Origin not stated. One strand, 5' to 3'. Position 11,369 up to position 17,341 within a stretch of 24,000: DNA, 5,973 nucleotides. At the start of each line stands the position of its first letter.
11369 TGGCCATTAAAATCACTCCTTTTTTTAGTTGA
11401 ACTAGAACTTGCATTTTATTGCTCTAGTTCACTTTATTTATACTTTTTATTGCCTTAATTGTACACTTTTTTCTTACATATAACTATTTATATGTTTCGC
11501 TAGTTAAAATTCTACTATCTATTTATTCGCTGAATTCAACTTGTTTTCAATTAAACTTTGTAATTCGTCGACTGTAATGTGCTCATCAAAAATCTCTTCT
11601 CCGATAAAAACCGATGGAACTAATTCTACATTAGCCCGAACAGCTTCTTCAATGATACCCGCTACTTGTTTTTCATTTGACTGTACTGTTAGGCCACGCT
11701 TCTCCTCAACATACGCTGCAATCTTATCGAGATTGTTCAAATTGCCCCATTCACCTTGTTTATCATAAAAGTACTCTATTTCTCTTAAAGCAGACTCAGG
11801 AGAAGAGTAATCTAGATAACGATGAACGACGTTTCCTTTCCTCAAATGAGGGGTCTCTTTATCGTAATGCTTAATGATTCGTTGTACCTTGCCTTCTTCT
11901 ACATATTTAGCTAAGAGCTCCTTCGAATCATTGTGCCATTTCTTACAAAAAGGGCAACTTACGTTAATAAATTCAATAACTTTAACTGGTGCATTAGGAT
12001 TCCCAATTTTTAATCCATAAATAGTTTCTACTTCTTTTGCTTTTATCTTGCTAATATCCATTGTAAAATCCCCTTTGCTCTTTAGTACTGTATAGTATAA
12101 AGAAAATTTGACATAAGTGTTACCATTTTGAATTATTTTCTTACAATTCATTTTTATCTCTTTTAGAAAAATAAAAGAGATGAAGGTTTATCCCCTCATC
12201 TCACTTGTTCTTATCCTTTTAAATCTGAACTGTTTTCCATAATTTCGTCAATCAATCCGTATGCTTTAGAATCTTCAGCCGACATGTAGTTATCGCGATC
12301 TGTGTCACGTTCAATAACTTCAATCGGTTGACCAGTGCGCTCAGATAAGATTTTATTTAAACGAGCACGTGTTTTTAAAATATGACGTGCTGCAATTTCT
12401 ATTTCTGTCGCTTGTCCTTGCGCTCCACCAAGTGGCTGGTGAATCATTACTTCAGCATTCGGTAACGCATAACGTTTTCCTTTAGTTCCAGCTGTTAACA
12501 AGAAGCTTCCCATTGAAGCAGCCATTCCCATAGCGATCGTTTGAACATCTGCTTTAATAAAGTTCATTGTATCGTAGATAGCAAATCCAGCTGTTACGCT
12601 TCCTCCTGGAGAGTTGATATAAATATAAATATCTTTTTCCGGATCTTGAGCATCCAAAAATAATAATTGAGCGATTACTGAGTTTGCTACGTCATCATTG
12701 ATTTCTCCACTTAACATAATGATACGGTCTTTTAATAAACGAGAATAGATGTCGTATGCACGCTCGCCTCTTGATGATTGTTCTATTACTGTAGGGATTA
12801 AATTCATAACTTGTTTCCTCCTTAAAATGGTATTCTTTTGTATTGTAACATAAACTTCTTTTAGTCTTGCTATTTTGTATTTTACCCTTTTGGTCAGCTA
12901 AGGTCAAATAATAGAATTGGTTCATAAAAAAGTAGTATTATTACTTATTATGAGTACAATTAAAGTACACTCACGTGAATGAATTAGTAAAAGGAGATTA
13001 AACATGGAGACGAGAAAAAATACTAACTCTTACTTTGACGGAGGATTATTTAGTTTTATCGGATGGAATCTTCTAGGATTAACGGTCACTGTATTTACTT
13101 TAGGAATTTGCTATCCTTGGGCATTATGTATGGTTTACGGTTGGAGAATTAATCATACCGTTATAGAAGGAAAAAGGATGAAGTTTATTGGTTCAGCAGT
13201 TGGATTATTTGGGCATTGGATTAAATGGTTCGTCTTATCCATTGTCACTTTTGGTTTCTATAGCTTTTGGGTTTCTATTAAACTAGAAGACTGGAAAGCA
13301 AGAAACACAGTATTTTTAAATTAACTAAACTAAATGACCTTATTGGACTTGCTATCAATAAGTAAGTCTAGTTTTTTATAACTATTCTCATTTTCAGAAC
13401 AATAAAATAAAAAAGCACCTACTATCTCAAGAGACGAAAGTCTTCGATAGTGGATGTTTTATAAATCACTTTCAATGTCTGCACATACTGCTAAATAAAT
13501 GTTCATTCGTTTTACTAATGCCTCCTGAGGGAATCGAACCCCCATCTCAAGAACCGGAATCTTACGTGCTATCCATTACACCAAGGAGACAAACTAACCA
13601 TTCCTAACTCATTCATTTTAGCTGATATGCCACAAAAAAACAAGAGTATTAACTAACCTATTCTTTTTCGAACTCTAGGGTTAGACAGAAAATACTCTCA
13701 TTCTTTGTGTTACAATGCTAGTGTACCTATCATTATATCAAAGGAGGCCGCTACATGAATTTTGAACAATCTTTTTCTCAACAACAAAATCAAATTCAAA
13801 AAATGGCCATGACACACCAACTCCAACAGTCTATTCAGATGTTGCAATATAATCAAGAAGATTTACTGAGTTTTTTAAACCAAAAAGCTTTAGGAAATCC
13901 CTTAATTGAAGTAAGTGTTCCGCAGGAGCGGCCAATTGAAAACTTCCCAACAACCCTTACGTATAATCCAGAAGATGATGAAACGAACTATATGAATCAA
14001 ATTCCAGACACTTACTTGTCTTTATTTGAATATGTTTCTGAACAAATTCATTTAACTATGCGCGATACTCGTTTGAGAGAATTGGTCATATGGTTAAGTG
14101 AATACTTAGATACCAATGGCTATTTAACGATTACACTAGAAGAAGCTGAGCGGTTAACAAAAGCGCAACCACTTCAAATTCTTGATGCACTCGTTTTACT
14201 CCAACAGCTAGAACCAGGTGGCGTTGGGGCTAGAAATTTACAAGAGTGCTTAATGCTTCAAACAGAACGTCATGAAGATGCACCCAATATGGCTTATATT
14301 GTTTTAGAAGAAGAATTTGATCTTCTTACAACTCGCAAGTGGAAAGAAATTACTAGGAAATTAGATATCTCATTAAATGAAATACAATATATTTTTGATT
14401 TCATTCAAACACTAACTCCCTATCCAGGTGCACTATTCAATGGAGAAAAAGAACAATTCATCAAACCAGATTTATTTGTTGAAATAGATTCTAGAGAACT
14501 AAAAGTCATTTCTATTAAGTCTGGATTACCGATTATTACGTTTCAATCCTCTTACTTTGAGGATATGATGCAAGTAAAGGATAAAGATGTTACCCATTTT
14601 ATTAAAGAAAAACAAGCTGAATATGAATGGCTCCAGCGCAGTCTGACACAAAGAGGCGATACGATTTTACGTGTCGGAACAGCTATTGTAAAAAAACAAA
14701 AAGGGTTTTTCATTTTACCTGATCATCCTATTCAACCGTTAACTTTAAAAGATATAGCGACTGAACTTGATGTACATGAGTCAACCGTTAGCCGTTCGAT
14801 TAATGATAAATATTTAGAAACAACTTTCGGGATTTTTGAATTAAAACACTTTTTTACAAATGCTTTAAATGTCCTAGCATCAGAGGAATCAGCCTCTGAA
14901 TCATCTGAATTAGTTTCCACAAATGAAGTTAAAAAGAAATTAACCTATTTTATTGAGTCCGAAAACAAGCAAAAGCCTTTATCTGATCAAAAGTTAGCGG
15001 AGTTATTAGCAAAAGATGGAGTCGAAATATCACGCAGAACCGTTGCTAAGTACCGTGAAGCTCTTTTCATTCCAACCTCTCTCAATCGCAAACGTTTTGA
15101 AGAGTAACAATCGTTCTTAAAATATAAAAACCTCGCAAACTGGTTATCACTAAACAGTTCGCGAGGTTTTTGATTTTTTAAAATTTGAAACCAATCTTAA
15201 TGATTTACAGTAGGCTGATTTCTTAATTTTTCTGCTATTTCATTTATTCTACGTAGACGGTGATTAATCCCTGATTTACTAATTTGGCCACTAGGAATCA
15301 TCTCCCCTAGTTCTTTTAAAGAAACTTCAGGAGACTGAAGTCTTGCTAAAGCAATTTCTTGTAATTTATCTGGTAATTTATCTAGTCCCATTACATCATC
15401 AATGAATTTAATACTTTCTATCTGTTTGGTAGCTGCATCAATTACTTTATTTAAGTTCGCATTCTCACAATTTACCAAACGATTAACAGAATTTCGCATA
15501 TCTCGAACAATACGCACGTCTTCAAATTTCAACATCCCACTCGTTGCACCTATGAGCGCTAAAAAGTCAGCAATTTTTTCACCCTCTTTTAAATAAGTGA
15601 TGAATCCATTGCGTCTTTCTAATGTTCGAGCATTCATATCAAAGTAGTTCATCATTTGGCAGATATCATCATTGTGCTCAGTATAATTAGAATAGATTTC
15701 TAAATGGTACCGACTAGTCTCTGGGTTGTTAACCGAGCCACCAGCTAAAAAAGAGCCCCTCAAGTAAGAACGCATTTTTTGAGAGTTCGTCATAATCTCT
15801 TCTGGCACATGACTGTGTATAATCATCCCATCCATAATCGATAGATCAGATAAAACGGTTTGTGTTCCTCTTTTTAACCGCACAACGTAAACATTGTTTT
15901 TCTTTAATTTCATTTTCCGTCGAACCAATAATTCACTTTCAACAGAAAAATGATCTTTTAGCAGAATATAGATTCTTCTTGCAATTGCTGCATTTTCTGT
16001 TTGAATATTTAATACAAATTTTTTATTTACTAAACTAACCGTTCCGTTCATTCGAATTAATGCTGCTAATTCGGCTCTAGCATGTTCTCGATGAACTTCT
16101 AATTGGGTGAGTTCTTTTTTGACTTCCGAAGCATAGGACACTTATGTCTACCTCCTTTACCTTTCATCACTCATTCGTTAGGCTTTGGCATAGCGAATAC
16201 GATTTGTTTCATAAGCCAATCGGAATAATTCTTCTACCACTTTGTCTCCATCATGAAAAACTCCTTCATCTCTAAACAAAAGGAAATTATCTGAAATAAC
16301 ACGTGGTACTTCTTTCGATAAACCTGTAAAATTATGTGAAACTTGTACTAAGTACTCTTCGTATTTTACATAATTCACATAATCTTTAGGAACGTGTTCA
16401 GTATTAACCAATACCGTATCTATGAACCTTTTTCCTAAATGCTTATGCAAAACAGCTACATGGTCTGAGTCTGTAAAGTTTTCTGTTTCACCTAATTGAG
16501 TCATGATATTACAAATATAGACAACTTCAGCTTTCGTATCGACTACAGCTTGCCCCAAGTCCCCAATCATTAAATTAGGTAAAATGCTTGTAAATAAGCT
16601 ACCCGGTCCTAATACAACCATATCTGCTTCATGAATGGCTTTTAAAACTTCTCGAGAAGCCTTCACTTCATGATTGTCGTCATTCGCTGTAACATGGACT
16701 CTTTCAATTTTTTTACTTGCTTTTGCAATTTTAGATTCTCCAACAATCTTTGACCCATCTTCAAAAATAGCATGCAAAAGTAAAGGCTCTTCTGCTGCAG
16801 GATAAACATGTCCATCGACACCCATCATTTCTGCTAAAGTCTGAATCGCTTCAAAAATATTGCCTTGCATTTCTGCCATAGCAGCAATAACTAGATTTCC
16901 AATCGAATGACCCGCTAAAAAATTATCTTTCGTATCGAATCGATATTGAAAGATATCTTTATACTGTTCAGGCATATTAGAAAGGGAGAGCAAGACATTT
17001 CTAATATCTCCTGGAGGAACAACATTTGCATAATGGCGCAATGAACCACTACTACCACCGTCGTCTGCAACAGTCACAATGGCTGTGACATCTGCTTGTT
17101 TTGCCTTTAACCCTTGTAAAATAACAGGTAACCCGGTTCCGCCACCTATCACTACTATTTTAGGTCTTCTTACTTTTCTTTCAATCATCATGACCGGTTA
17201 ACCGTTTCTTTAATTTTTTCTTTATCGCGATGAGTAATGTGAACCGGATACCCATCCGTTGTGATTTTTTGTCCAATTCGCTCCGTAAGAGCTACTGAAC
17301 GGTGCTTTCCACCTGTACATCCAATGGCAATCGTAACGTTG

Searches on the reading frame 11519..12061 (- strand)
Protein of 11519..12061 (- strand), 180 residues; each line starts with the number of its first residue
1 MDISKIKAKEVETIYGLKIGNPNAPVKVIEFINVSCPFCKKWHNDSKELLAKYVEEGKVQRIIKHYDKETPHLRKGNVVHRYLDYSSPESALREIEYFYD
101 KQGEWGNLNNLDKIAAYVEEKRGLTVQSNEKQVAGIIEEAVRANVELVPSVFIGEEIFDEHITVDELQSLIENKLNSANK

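Call 11: search_protein_families(library=pfam, proteins=[window:11519-12061:-], max_evalue=0.001)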
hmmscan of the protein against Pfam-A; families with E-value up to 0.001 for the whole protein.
window:11519-12061:- (180 aa): 1 family
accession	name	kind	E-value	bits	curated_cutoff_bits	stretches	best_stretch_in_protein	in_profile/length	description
PF13462.12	Thioredoxin_4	-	3.7e-38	131.7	23.2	1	15-172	4-164/165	Thioredoxin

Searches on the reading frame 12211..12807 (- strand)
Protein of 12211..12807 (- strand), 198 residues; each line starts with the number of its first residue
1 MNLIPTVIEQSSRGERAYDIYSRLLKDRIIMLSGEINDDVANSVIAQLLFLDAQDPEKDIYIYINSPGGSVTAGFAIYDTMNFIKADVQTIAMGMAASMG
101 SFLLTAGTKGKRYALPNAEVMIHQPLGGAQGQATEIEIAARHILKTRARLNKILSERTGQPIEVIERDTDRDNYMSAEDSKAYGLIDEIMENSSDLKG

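Call 11: search_protein_families(library=pfam, proteins=[window:12211-12807:-], max_evalue=0.001)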
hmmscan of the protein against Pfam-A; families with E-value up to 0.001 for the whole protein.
window:12211-12807:- (198 aa): 1 family
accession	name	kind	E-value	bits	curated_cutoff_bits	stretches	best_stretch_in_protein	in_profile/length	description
PF00574.28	CLP_protease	-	1.3e-87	292.8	20.2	1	13-192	2-181/182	Clp protease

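Call 21: find_encoding_contigs(protein=window:12211-12807:-, flank=6000, max_places=10)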
Protein window:12211-12807:- (198 aa): 4 contigs read that carry it; 4 places shown.
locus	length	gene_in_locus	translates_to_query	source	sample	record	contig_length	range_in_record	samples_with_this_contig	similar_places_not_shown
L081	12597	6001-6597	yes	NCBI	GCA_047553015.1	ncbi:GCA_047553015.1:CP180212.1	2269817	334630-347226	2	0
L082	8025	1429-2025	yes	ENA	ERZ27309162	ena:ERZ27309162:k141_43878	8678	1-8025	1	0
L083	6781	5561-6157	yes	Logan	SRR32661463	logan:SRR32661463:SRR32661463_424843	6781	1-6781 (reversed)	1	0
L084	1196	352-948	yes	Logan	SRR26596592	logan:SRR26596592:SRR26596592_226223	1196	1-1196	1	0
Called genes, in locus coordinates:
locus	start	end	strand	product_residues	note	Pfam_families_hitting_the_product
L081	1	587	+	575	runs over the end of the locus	PF02878:PGM_PMM_I, PF02879:PGM_PMM_II, PF02880:PGM_PMM_III, PF00408:PGM_PMM_IV (weak)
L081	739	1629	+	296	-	PF03668:RapZ-like_N, PF22740:PapZ_C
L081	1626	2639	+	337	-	PF01933:CofD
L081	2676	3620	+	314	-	PF10298:WhiA_N, PF14528:LAGLIDADG_3 (faint), PF14527:LAGLIDADG_WhiA, PF02650:HTH_WhiA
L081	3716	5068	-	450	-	PF00309:Sigma54_AID, PF04963:Sigma54_CBD, PF04552:Sigma54_DBD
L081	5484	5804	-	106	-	PF05987:DUF898 (weak)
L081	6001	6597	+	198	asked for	PF00574:CLP_protease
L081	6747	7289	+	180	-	PF13462:Thioredoxin_4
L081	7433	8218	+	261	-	PF18761:Heliorhodopsin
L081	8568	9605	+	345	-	PF21715:CggR_N, PF25213:HVO_A0261_N (faint), PF04198:Sugar-bind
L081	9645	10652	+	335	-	PF00044:Gp_dh_N, PF02800:Gp_dh_C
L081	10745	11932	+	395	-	PF00162:PGK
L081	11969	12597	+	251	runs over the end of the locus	PF00121:TIM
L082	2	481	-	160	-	?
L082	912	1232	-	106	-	PF05987:DUF898 (weak)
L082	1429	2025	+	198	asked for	PF00574:CLP_protease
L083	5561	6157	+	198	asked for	PF00574:CLP_protease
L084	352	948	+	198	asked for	PF00574:CLP_protease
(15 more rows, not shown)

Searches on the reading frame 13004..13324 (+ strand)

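Call 11: search_protein_families(library=pfam, proteins=[window:13004-13324:+], max_evalue=0.001)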
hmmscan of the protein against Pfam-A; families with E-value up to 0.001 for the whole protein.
window:13004-13324:+ (106 aa): 2 families
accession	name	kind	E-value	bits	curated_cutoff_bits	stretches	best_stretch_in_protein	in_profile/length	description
PF05987.18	DUF898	-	1.4e-08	34.6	28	1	58-93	3-38/336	Bacterial protein of unknown function (DUF898)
PF20403.5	DUF6693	-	0.00013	22.5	31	0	66-93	9-36/104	Family of unknown function (DUF6693)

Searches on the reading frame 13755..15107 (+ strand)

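Call 11: search_protein_families(library=pfam, proteins=[window:13755-15107:+], max_evalue=0.001)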
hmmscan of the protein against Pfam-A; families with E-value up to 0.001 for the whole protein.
window:13755-15107:+ (450 aa): 3 families
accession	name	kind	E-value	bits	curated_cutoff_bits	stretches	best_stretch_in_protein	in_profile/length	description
PF04552.19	Sigma54_DBD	-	9.3e-55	185.2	22.8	1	281-447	2-160/160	Sigma-54, DNA binding domain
PF04963.19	Sigma54_CBD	-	1.5e-43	149.1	22.9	1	85-267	7-185/185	Sigma-54 factor, core binding domain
PF00309.25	Sigma54_AID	-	1.7e-12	47.4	23.8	1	8-53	1-46/46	Sigma-54 factor, Activator interacting domain (AID)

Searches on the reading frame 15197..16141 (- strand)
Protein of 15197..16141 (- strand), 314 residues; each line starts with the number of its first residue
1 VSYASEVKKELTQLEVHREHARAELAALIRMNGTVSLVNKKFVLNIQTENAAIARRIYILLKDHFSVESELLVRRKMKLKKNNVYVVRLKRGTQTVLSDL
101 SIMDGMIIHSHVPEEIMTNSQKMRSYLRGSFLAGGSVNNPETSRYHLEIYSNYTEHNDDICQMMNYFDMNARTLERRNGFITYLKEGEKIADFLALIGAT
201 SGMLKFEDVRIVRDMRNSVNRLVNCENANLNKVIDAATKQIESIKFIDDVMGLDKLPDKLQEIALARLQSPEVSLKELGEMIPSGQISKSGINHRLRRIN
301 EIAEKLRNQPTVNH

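Call 11: search_protein_families(library=pfam, proteins=[window:15197-16141:-], max_evalue=0.001)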
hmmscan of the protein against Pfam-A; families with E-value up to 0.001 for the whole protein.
window:15197-16141:- (314 aa): 4 families
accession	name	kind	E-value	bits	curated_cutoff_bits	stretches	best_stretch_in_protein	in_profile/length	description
PF14527.11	LAGLIDADG_WhiA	-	1.2e-36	125.1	23.2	1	124-216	2-93/93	WhiA LAGLIDADG-like domain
PF02650.20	HTH_WhiA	-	6.8e-35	119.8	27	1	219-303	1-84/84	WhiA C-terminal HTH domain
PF10298.14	WhiA_N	-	1.8e-33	114.9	23.4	1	19-103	2-86/86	WhiA N-terminal LAGLIDADG-like domain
PF14528.11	LAGLIDADG_3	-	8.8e-06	26.3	22.5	0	123-198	3-82/82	LAGLIDADG-like domain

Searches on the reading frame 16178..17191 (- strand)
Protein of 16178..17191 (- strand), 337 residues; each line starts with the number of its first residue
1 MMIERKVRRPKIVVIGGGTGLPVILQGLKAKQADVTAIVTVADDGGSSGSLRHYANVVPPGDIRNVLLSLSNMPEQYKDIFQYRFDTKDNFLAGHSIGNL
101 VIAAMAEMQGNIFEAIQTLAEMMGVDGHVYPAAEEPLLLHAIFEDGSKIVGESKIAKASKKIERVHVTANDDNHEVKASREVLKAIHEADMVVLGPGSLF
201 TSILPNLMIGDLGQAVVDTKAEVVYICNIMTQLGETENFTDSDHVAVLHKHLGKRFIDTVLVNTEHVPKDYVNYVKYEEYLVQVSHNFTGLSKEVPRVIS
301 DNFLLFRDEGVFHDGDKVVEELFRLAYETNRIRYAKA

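Call 11: search_protein_families(library=pfam, proteins=[window:16178-17191:-], max_evalue=0.001)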
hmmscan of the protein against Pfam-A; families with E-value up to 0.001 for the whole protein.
window:16178-17191:- (337 aa): 1 family
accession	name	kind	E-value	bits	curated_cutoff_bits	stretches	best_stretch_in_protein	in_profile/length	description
PF01933.23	CofD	-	3.4e-107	358.4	30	1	12-304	1-290/290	2-phospho-L-lactate transferase CofD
